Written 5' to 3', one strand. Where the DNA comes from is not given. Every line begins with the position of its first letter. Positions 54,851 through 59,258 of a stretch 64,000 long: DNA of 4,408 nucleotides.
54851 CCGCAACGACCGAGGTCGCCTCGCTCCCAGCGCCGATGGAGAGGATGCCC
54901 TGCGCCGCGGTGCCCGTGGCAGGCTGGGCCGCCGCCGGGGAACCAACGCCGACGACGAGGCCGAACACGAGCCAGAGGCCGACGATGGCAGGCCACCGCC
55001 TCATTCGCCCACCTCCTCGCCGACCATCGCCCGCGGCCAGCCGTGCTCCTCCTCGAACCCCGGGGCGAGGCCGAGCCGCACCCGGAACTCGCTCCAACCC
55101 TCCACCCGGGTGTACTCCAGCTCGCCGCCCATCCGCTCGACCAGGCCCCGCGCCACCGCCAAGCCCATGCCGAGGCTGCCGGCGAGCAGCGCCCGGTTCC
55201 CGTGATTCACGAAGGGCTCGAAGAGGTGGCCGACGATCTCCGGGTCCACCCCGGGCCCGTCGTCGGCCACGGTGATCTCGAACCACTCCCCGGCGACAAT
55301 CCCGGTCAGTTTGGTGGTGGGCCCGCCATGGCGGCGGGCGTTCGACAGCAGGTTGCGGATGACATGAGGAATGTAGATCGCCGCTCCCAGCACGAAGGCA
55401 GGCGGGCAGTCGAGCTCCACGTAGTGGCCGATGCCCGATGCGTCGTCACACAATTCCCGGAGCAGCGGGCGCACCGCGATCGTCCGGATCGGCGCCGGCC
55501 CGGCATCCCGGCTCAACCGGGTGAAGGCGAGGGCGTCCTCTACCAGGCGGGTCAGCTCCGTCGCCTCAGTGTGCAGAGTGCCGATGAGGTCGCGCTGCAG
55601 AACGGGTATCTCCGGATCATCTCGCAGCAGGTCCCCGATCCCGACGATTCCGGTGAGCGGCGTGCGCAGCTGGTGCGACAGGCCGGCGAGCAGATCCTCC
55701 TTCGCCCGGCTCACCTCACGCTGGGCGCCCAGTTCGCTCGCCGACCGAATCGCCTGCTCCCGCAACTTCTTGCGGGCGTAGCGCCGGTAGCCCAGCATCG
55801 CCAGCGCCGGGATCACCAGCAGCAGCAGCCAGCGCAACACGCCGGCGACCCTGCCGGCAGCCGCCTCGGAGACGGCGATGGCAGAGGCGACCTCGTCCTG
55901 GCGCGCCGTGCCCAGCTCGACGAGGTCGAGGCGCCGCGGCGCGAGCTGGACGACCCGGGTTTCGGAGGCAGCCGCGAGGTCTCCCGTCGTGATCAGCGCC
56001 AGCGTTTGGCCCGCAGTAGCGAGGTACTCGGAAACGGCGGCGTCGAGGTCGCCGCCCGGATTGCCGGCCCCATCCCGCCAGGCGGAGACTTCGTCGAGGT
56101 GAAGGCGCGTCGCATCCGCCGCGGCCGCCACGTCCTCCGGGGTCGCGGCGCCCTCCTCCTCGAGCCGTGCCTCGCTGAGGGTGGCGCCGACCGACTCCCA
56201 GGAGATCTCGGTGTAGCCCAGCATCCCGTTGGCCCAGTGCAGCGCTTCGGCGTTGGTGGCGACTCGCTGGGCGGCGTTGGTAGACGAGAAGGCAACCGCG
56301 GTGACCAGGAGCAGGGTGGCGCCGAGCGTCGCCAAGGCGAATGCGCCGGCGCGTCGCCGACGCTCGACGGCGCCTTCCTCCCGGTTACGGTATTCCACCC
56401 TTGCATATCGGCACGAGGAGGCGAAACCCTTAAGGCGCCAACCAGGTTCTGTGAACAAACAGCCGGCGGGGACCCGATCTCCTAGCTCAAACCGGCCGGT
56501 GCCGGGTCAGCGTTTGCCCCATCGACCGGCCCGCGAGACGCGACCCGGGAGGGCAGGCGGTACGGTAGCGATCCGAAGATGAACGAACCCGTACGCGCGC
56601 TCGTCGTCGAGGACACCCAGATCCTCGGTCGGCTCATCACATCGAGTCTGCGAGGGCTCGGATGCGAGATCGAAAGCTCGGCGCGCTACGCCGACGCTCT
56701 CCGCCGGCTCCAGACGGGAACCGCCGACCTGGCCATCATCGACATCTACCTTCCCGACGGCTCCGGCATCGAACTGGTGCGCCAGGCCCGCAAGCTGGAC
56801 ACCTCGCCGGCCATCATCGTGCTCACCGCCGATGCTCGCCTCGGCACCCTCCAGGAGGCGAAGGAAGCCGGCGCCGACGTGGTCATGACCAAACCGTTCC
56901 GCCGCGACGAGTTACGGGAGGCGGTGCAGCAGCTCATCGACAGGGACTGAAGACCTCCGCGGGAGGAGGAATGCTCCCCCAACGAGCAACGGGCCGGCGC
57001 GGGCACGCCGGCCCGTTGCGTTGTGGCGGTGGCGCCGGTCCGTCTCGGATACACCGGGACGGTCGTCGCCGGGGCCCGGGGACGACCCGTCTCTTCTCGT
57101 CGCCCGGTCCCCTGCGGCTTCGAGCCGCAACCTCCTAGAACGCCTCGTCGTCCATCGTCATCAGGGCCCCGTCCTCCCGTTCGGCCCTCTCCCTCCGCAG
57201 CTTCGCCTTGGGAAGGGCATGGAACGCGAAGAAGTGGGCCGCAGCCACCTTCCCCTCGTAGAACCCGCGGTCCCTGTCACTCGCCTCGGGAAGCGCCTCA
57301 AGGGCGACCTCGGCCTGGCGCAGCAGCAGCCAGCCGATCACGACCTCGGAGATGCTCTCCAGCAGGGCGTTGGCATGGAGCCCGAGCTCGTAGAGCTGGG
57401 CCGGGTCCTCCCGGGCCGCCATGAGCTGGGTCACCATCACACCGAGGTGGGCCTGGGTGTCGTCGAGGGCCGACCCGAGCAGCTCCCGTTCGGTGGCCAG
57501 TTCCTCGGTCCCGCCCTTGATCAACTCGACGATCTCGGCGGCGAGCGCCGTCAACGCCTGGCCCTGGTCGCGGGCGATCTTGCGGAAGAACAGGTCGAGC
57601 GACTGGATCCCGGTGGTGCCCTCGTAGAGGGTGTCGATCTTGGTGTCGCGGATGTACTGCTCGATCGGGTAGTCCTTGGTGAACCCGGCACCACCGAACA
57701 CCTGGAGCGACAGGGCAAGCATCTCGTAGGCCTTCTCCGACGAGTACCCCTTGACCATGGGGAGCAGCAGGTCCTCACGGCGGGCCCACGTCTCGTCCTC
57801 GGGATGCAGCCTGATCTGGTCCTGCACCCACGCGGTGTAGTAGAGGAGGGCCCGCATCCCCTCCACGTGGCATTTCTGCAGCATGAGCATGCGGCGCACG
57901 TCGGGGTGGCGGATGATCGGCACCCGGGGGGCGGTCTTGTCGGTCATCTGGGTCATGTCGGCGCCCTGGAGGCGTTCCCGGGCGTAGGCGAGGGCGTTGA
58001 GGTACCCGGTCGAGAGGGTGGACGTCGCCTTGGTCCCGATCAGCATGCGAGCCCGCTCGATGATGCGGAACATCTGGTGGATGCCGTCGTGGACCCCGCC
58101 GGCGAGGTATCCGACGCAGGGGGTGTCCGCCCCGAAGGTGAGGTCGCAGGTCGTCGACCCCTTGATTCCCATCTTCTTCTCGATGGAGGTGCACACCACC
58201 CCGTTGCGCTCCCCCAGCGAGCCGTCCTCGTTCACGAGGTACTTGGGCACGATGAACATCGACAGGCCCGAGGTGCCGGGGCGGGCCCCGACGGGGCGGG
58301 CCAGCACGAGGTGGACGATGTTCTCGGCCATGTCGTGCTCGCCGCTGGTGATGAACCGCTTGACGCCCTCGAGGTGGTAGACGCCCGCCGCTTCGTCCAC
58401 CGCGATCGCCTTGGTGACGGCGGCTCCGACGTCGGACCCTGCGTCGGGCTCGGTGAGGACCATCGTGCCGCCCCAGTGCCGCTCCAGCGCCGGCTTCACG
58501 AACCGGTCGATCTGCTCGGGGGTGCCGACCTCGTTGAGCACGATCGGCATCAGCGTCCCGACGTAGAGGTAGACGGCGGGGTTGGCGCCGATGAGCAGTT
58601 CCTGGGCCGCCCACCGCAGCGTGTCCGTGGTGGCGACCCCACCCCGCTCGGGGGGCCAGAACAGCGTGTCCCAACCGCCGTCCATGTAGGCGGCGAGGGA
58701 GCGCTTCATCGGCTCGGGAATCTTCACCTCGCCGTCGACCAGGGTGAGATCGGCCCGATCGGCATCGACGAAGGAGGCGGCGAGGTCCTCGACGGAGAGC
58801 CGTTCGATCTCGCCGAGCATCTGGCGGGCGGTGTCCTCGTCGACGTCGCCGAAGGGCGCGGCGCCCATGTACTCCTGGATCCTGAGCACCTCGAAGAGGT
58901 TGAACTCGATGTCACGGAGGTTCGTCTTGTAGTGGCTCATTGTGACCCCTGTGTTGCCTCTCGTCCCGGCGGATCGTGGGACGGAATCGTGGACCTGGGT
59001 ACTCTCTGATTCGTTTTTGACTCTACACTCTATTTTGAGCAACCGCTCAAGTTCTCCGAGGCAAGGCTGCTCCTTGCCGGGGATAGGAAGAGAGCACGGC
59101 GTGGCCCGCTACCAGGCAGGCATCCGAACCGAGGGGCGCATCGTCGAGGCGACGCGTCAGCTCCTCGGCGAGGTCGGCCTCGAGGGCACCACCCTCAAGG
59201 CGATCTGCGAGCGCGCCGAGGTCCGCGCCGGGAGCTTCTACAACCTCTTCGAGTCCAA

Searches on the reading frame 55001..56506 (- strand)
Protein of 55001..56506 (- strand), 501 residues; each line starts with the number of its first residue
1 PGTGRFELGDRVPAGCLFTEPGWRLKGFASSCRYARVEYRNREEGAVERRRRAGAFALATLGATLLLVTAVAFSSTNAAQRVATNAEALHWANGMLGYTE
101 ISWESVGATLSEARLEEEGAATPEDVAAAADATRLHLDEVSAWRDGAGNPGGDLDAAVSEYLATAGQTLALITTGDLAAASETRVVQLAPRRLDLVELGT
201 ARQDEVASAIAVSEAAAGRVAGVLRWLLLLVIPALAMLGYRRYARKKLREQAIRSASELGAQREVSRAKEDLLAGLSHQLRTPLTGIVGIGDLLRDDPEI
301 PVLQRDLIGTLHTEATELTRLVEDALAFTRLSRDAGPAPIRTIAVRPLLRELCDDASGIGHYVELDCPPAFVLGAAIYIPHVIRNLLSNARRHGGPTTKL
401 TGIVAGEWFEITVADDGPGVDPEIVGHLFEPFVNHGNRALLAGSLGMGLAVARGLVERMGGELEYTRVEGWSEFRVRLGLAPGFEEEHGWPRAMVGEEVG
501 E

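Call 41: search_protein_families(library=pfam, proteins=[window:55001-56506:-], max_evalue=0.0001)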
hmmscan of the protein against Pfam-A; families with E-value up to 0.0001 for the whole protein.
window:55001-56506:- (501 aa): 2 families
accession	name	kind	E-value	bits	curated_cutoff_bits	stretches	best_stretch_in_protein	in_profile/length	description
PF02518.31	HATPase_c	-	2.6e-19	70.1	26.4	1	379-480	6-109/111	Histidine kinase-, DNA gyrase B-, and HSP90-like ATPase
PF00512.31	HisKA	-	1.9e-14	53.9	26.9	1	268-331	1-63/66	His Kinase A (phospho-acceptor) domain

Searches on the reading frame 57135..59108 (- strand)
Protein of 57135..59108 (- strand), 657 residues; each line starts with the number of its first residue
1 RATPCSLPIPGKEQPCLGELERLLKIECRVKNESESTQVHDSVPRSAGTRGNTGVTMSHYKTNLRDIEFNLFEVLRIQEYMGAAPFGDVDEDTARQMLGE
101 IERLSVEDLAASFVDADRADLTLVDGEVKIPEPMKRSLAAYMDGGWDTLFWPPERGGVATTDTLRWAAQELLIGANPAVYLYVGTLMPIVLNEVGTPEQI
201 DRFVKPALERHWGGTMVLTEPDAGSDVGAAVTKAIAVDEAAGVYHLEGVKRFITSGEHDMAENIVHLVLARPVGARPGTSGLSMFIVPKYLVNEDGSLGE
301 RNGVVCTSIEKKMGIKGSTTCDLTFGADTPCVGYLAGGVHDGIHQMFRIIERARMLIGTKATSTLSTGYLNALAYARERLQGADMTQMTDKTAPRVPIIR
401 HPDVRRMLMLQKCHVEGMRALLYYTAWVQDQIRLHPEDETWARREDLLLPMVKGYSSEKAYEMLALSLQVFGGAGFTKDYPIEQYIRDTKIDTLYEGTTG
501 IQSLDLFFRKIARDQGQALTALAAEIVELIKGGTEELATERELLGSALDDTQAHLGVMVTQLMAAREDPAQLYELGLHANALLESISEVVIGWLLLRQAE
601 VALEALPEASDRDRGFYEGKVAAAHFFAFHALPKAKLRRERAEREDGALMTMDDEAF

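Call 41: search_protein_families(library=pfam, proteins=[window:57135-59108:-], max_evalue=0.0001)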
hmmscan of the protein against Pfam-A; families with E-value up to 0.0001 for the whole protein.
window:57135-59108:- (657 aa): 3 families
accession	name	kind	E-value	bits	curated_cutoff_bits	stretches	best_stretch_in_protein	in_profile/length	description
PF12806.12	Acyl-CoA_dh_C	-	1.9e-25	89.8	30.3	1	523-653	2-124/124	Acetyl-CoA dehydrogenase C-terminal like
PF00441.29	Acyl-CoA_dh_1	-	4.1e-19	69.7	22.4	1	341-503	2-142/150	Acyl-CoA dehydrogenase, C-terminal domain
PF02770.24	Acyl-CoA_dh_M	-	7.2e-14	52.2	33.3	1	216-325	2-94/97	Acyl-CoA dehydrogenase, middle domain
